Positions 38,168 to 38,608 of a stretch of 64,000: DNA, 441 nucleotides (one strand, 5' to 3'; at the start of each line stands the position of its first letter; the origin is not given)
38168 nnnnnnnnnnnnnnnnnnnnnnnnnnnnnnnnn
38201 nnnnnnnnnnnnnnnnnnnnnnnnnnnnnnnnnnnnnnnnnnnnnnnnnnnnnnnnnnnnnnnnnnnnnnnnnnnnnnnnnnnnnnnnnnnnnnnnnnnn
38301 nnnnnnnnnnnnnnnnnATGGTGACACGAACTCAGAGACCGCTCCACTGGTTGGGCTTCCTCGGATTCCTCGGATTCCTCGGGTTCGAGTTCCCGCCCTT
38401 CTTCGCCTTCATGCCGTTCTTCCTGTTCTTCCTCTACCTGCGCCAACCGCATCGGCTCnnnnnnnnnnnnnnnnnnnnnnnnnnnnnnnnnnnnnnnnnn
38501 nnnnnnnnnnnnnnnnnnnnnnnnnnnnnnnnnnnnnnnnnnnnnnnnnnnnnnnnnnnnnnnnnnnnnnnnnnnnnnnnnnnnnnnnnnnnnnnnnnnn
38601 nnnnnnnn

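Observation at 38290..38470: Phe-rich mini-ORF (16 Phe in 47 codons) with a strong RBS and a GFL-encoding 9-bp tandem repeat, between the FtsX ABC permease and pta-ackA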

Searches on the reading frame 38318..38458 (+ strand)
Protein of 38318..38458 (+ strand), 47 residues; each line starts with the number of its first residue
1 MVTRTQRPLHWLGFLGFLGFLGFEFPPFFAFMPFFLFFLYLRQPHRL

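Call 8: search_protein_families(library=pfam, proteins=[window:38318-38458:+], max_evalue=1)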
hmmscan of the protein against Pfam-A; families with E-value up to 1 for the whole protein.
seq(47 aa): 1 family
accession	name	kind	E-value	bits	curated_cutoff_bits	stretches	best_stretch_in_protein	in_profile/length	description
PF12676.12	DUF3796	-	0.00022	22.1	24.8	1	9-41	3-40/120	Protein of unknown function (DUF3796)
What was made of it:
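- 38318..38461 (+): Coding sequence of a 47-aa small membrane protein: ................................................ The Pfam DUF3796 match is sub-threshold at 22.1 bits (call 8).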

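Call 9: search_protein_families(library=ncbifam, proteins=[window:38318-38458:+], max_evalue=10)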
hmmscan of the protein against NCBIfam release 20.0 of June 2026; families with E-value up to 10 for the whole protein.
seq(47 aa): 1 family
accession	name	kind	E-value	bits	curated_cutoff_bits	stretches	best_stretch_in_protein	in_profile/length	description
NF041742.1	WGxxGxxG_fam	subfamily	0.26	11.9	35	1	10-23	53-66/69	WGxxGxxG family protein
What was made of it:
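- Closest known: NCBIfam NF041742 / NF038039. Different: The window protein scores 11.9 bits against a cutoff of 35 (call 9).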

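Call 10: find_homologous_proteins(query=window:38318-38458:+, max_evalue=10)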
Query seq(47 aa) (47 aa): 2 proteins with E <= 10 among 4 candidates.
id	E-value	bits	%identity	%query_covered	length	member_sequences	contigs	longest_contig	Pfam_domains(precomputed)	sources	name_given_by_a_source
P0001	1.8e-19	86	89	98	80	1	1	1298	-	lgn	-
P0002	4.3e-14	69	74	98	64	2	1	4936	-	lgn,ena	-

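Call 12: find_encoding_contigs(protein=P0001, flank=10000)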
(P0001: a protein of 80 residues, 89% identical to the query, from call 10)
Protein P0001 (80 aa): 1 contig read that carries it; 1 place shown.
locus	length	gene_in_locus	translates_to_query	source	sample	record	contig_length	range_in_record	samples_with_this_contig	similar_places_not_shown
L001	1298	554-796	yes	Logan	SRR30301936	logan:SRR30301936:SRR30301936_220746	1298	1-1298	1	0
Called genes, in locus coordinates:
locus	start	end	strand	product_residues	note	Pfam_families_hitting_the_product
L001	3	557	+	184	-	?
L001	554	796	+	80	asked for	-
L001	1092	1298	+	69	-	?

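Call 13: find_encoding_contigs(protein=P0002, flank=10000)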
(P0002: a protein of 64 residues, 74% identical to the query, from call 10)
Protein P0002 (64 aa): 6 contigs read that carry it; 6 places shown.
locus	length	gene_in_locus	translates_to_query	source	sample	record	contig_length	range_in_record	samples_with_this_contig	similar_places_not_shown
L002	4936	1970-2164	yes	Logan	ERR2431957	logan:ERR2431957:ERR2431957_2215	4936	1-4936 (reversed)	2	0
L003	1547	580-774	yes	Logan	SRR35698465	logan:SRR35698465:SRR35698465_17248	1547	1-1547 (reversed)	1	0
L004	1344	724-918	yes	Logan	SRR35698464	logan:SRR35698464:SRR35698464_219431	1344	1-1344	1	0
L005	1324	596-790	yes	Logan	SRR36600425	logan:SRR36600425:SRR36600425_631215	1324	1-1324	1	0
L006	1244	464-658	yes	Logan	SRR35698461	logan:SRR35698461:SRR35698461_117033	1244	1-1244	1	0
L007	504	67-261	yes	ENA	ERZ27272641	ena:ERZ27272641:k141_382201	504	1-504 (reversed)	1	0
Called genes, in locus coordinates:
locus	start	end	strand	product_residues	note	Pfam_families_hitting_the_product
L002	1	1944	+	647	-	?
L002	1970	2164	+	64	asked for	-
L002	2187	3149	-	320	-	PF06267:DUF1028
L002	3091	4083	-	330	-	PF00005:ABC_tran, PF08352:oligo_HPY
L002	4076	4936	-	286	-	?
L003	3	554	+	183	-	?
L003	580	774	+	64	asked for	-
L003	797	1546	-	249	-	?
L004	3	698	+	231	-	?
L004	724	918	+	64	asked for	-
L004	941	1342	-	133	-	?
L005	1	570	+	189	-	?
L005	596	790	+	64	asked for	-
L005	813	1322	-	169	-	?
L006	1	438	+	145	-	?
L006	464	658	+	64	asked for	-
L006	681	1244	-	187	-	?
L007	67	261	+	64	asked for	-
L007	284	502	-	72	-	?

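Call 18: find_related_loci(query=A1, collection=genome_contigs, flank=10000)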
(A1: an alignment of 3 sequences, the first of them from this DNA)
Query A1 (47 aa) in genome_contigs; peptide patterns used: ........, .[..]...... (x = any residue, [..] = any of these).
599 stretches matched a pattern (row limit reached: there are more); 1 encode a relative of the query (tblastn E <= 1e-3); 1 distinct loci.
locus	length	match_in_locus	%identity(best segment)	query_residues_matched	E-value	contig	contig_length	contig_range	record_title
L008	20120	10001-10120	74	1-46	5e-7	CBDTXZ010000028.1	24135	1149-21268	MAG TPA_asm: uncultured bacterium isolate ERR2431957_binner23_Refined_4 genome assembly, contig: ERZ23878503.330, whole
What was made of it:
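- Tried and rejected: genome_contigs scan: only one MAG (call 18).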

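Call 23: search_protein_families(library=pfam, proteins=[L008:7570-9903:+, L008:6497-7570:+], max_evalue=1)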
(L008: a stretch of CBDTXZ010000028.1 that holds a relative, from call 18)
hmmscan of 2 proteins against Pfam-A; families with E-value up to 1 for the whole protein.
L008:7570-9903:+ (778 aa): 2 families
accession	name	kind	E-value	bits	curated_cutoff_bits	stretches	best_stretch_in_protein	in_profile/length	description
PF02687.27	FtsX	-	8.4e-30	103.7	25.5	2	651-756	2-107/120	FtsX-like permease C-terminal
PF22148.1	Fervidolysin_NPro-like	-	0.14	13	21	0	45-83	40-79/81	Fervidolysin N-terminal prodomain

L008:6497-7570:+ (358 aa): 24 families
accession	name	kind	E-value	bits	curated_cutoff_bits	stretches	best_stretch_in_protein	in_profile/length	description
PF00005.33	ABC_tran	-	1.6e-35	123.1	25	1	146-291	1-136/137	ABC transporter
PF02463.25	SMC_N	-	6.5e-08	32.7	40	2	261-337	134-212/220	RecF/RecN/SMC N terminal domain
PF13304.12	AAA_21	-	1.7e-06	28.7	27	2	262-325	236-301/304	AAA domain, putative AbiEii toxin, Type IV TA system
PF13191.12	AAA_16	-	0.00049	21.1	32.6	1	155-311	24-161/167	AAA ATPase domain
PF13476.12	AAA_23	-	0.0013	19.8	27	1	151-177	17-40/201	AAA domain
PF13555.12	AAA_29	-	0.0057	16.8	27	1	153-175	19-41/61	P-loop containing region of AAA domain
PF13401.12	AAA_22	-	0.0064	17.2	27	1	156-178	5-27/130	AAA domain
PF13521.12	AAA_28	-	0.0074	17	27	1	159-178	2-21/164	AAA domain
PF20720.3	nSTAND3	-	0.0074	16.4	27.2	1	157-175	18-36/155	Novel STAND NTPase 3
PF25199.1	nSTAND_NTPase5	-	0.0085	16.4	34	1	155-173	40-58/145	Novel STAND NTPase 5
PF03193.22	RsgA_GTPase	-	0.016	15.5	30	1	154-176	105-126/174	RsgA GTPase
PF01637.24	ATPase_2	-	0.033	14.5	33.2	1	154-174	18-38/225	ATPase domain predominantly from Archaea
PF13481.12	AAA_25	-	0.048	13.7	27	0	153-173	30-50/195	AAA domain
PF01695.23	IstB_IS21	-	0.056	13.4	24.1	0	153-173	89-109/238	IstB-like ATP binding protein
PF05729.18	NACHT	-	0.071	13.4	26.7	1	158-174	2-18/167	NACHT domain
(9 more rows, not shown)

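Call 26: find_related_loci(query=A1, collection=metagenome_contigs, flank=6000)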
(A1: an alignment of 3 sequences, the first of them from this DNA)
Query A1 (47 aa) in metagenome_contigs; peptide patterns used: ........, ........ (x = any residue, [..] = any of these).
97 stretches matched a pattern, but none encodes a relative of the query by tblastn (E <= 1e-3).

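Call 27: search_protein_representatives(protein=window:38318-38458:+)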
Query: 47 residues. Proteins with E-value up to 0.001 (for the whole library): 5; up to 1e-10: 1; up to 1e-30: 0. The best 5 are listed.
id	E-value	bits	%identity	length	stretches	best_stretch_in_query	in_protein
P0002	1.4e-14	69.2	95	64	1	1-46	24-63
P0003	1.1e-04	38.3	58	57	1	6-45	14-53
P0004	2.6e-04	37.1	66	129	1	10-44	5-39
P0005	3.6e-04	36.7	61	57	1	10-45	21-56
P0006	6.0e-04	36.0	56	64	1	6-44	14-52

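Call 29: find_encoding_contigs(protein=P0003, flank=6000, max_places=5)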
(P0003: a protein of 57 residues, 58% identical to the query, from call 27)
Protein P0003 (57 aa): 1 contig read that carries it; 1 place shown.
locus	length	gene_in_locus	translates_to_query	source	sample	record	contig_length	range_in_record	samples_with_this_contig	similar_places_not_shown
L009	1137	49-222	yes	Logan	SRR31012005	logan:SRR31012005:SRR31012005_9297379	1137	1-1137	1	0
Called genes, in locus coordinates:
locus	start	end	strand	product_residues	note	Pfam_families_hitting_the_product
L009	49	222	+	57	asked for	-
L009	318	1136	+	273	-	?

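Call 30: find_encoding_contigs(protein=P0005, flank=6000, max_places=5)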
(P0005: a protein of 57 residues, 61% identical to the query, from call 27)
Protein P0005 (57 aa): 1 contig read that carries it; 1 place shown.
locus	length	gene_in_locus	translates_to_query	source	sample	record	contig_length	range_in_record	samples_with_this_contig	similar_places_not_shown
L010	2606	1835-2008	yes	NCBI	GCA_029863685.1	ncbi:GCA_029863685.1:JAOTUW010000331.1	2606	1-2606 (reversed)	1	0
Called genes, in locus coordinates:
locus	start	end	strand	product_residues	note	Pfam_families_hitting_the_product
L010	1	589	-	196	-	PF02551:Acyl_CoA_thio (faint), PF13622:4HBT_3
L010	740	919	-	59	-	-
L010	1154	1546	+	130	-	-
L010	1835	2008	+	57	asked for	-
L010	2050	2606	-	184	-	PF01425:Amidase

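Call 31: find_encoding_contigs(protein=P0006, flank=6000, max_places=5)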
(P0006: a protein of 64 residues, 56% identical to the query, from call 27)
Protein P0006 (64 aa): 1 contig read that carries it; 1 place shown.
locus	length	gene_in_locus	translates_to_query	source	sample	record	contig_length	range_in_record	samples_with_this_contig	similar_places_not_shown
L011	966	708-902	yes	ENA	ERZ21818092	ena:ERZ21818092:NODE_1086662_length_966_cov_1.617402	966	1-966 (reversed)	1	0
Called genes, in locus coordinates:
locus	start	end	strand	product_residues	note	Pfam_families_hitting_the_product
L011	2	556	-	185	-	?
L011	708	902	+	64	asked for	-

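Call 32: find_encoding_contigs(protein=P0004, flank=6000, max_places=5)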
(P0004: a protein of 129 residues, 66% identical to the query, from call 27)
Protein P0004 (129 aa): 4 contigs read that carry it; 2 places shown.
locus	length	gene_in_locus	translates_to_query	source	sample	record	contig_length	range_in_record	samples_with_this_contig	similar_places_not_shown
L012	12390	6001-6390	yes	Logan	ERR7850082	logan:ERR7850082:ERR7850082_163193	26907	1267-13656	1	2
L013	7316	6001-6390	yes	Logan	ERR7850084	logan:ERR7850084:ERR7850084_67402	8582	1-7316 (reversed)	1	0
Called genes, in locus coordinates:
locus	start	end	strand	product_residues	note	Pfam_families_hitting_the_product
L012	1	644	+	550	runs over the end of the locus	PF03023:MurJ, PF13440:Polysacc_synt_3, PF01943:Polysacc_synt (weak)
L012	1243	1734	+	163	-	-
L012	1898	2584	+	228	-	PF20582:UPF0758_N, PF12826:HHH_2 (weak), PF14520:HHH_5 (weak), PF04002:RadC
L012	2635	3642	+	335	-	PF01555:N6_N4_Mtase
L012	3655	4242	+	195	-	PF01844:HNH, PF14279:HNH_5 (weak)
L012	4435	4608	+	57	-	-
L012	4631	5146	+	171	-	-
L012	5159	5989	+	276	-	PF05066:HARE-HTH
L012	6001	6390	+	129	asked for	PF13412:HTH_24 (weak), PF08220:HTH_DeoR (faint)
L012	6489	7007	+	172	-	PF00293:NUDIX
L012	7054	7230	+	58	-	PF12728:HTH_17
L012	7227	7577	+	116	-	PF03013:Pyr_excise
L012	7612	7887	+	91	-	-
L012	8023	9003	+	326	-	PF14528:LAGLIDADG_3 (weak)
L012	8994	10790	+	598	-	PF00009:GTP_EFTU, PF00071:Ras (weak), PF03144:GTP_EFTU_D2, PF22042:EF-G_D2 (faint), PF14492:EFG_III, PF00679:EFG_C, PF06421:LepA_C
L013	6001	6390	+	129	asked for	PF13412:HTH_24 (weak), PF08220:HTH_DeoR (faint)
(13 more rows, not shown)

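Call 33: search_protein_families(library=pfam, proteins=[P0003, P0004, P0005, P0006, L009:318-1136:+, L010:1154-1543:+, L010:740-916:-], max_evalue=0.1)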
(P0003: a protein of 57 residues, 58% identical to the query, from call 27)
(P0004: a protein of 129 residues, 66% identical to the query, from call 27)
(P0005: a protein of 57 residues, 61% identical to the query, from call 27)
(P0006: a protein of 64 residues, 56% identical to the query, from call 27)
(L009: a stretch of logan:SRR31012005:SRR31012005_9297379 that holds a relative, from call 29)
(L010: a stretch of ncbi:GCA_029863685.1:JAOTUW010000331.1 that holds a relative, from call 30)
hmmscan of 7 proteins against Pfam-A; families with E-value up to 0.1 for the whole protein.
P0003 (57 aa): 1 family
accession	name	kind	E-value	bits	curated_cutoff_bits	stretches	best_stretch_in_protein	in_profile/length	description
PF12676.12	DUF3796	-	8.6e-07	29.8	24.8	1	17-53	3-44/120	Protein of unknown function (DUF3796)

P0004 (129 aa): 21 families
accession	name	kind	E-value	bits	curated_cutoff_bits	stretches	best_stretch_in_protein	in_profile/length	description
PF13412.12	HTH_24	-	1.7e-07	31.2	21.9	1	70-113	5-48/48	Winged helix-turn-helix DNA-binding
PF08220.18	HTH_DeoR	-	1.5e-05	25.1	21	1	72-116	4-48/57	DeoR-like helix-turn-helix domain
PF01047.28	MarR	-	6.3e-05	23.2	24.6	1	68-112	3-47/59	MarR family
PF01325.25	Fe_dep_repress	-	9.7e-05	22.9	26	1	73-111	13-51/60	Iron dependent repressor, N-terminal DNA binding domain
PF04703.18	FaeA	-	0.00016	22.4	20.7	1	73-122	5-54/62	FaeA-like protein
PF09339.16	HTH_IclR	-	0.00042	20.5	22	1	72-115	7-51/52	IclR helix-turn-helix domain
PF12676.12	DUF3796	-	0.00052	20.9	24.8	1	3-34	2-38/120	Protein of unknown function (DUF3796)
PF22168.2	DIP2311-like_C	-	0.00055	20.6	27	1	83-124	20-60/63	Transcriptional regulator DIP2311-like, C-terminal domain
PF08279.18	HTH_11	-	0.001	19.4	25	1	72-119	4-53/55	HTH domain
PF06163.17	DUF977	-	0.01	16.3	22.1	1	66-118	10-62/134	Bacterial protein of unknown function (DUF977)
PF21100.3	MCM_C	-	0.015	15.6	27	1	71-115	8-56/64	MCM protein C-terminal winged helix-turn-helix domain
PF12802.13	MarR_2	-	0.017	15.7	27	1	76-113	13-51/61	MarR family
PF13338.12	AbiEi_4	-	0.018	15.6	25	1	73-123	3-46/49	Transcriptional regulator, AbiEi antitoxin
PF22979.2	HTH_69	-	0.024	15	27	1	85-117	29-61/69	Winged helix-turn-helix domain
PF09397.16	FtsK_gamma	-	0.024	14.8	30.6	1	72-118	9-55/63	Ftsk gamma domain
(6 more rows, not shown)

P0005 (57 aa): 1 family
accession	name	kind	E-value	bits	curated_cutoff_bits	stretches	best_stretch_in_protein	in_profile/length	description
PF12676.12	DUF3796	-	0.002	19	24.8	1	21-49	4-37/120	Protein of unknown function (DUF3796)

P0006 (64 aa): 1 family
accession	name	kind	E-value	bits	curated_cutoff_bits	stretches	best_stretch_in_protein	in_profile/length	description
PF12676.12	DUF3796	-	3.9e-08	34.2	24.8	1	16-55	2-46/120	Protein of unknown function (DUF3796)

L009:318-1136:+ (273 aa): 2 families
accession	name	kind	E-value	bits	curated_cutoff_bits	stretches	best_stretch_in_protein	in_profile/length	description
PF00561.26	Abhydrolase_1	-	6.5e-09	36.3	25.8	1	42-142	2-103/245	alpha/beta hydrolase fold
PF12146.15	Hydrolase_4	-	2e-05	24.4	27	1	104-256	77-209/239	Serine aminopeptidase, S33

L010:1154-1543:+ (130 aa): 1 family
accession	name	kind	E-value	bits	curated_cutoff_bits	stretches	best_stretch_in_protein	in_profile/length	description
PF22570.1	LiaF-TM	-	0.00048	21.4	27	1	25-125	1-94/98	LiaF transmembrane domain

L010:740-916:- (58 aa): 0 families
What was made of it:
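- On Pfam DUF3796 (PF12676): Relatives P0003 (29.8) and P0006 (34.2) pass (call 33). One distant relative (P0004) fuses the module to a winged-helix domain (call 33).
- P0003 and P0006 exceed its gathering score (call 33).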

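Call 49: find_homologous_proteins(query=A4, max_evalue=0.01)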
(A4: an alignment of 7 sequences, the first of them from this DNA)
Query A4 (7 sequences) (47 aa, profile of the alignment): 39 proteins with E <= 0.01 among 3029 candidates.
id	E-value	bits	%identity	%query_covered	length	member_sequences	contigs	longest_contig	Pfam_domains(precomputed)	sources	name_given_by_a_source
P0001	7.0e-19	85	89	98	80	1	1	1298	-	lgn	-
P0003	2.8e-18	83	-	-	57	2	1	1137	-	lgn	-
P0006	2.3e-17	80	56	53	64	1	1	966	-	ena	-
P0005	1.8e-16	77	-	-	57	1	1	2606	-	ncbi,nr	ncbi:MAG: hypothetical protein OEM40_07315 [Acidimicrobiia bacterium]|nr:hypothetical protein [Acidi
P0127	1.1e-14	71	-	-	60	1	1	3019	-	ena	-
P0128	3.4e-14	70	70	43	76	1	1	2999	-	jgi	jgi:hypothetical protein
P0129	4.0e-14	70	70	43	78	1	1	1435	-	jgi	jgi:hypothetical protein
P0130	1.3e-12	65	-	-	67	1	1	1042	-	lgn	-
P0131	2.2e-12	64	60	53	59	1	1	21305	-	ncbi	-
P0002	1.1e-11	62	74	98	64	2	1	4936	-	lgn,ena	-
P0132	2.6e-11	61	-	-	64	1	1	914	-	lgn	-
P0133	6.4e-11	59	-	-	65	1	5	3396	-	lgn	-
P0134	4.2e-10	57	52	53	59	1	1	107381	-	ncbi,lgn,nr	ncbi:MAG: hypothetical protein S0880_05350 [Actinomycetota bacterium]|nr:hypothetical protein [Actin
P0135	2.2e-9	55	68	40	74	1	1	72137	-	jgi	jgi:hypothetical protein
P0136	5.4e-9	53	59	36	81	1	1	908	-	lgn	-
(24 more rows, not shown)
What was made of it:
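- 38318..38461 (+): There are 39 homologous clusters of small proteins (call 49).
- A profile search finds 39 clusters (call 49). There are 39 homologous clusters across distant lineages (call 49).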

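Call 52: find_encoding_contigs(protein=P0134, flank=6000, max_places=2)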
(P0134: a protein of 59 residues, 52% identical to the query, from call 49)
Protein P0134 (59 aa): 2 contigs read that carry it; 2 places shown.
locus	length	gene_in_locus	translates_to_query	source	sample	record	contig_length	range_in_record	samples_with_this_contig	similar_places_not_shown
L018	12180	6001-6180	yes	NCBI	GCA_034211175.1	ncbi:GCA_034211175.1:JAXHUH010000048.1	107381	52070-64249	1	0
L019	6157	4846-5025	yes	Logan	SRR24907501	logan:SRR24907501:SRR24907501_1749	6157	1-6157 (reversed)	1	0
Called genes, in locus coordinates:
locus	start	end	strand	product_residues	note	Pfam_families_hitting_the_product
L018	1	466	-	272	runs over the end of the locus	-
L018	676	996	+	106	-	-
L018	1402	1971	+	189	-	-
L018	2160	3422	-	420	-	PF00067:p450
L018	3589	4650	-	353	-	PF14226:DIOX_N, PF03171:2OG-FeII_Oxy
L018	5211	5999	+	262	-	-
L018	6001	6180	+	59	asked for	-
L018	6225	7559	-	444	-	PF00078:RVT_1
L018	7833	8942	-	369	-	PF04542:Sigma70_r2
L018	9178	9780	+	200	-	PF00881:Nitroreductase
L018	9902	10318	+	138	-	PF08327:AHSA1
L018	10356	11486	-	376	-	PF06224:AlkZ-like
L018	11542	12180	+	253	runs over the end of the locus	PF00392:GntR, PF07729:FCD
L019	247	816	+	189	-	-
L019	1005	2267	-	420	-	PF00067:p450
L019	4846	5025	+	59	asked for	-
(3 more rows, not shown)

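Call 53: find_encoding_contigs(protein=P0135, flank=6000, max_places=2)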
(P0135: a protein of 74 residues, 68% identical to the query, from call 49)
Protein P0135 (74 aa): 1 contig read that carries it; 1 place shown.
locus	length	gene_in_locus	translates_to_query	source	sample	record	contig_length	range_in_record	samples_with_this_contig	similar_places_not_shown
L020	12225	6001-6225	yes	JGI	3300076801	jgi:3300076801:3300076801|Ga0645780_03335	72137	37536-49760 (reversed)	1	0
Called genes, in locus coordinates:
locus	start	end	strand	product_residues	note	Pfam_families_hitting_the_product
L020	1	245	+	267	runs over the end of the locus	-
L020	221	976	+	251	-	PF19842:YqeC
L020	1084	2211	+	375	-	PF02608:Bmp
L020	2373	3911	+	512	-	PF00005:ABC_tran, PF13304:AAA_21 (faint), PF00005:ABC_tran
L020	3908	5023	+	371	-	PF02653:BPD_transp_2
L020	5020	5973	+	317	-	PF02653:BPD_transp_2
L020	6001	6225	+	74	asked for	-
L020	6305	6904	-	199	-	PF12804:NTP_transf_3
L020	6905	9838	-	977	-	PF01266:DAO (faint), PF14691:Fer4_20, PF00070:Pyr_redox (faint), PF01494:FAD_binding_3 (weak), PF07992:Pyr_redox_2, PF13450:NAD_binding_8 (weak), PF13738:Pyr_redox_3 (faint)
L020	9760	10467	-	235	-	-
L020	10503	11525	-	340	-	PF01979:Amidohydro_1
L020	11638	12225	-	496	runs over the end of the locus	PF02738:MoCoBD_1, PF20256:MoCoBD_2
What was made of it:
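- A second family member sits 28 nt behind the last permease gene of another ABC transporter (L020, call 53).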

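Call 54: find_encoding_contigs(protein=P0131, flank=6000, max_places=2)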
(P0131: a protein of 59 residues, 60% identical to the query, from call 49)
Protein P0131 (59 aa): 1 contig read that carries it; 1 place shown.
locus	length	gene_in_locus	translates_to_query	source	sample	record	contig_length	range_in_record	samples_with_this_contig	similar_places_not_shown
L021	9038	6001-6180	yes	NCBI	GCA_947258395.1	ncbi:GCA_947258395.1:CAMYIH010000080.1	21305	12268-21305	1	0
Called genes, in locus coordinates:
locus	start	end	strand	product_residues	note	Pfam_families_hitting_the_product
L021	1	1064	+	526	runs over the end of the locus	PF00890:FAD_binding_2 (weak), PF01266:DAO, PF01946:Thi4 (weak), PF07992:Pyr_redox_2 (weak), PF12831:FAD_oxidored, PF13450:NAD_binding_8, PF01593:Amino_oxidase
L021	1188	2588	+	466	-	PF04295:GD_AH_second, PF20629:GD_AH_C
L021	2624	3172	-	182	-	PF02627:CMD (weak)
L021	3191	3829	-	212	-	PF02627:CMD (faint)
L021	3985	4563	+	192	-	PF00440:TetR_N, PF21993:TetR_C_13_2 (weak)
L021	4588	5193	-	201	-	PF01243:PNPOx_N (weak)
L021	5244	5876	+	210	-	-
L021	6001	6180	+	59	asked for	-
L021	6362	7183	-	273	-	PF14378:PAP2_3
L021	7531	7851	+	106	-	PF12840:HTH_20, PF01022:HTH_5, PF12802:MarR_2 (faint)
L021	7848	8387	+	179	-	PF08327:AHSA1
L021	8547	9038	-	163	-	?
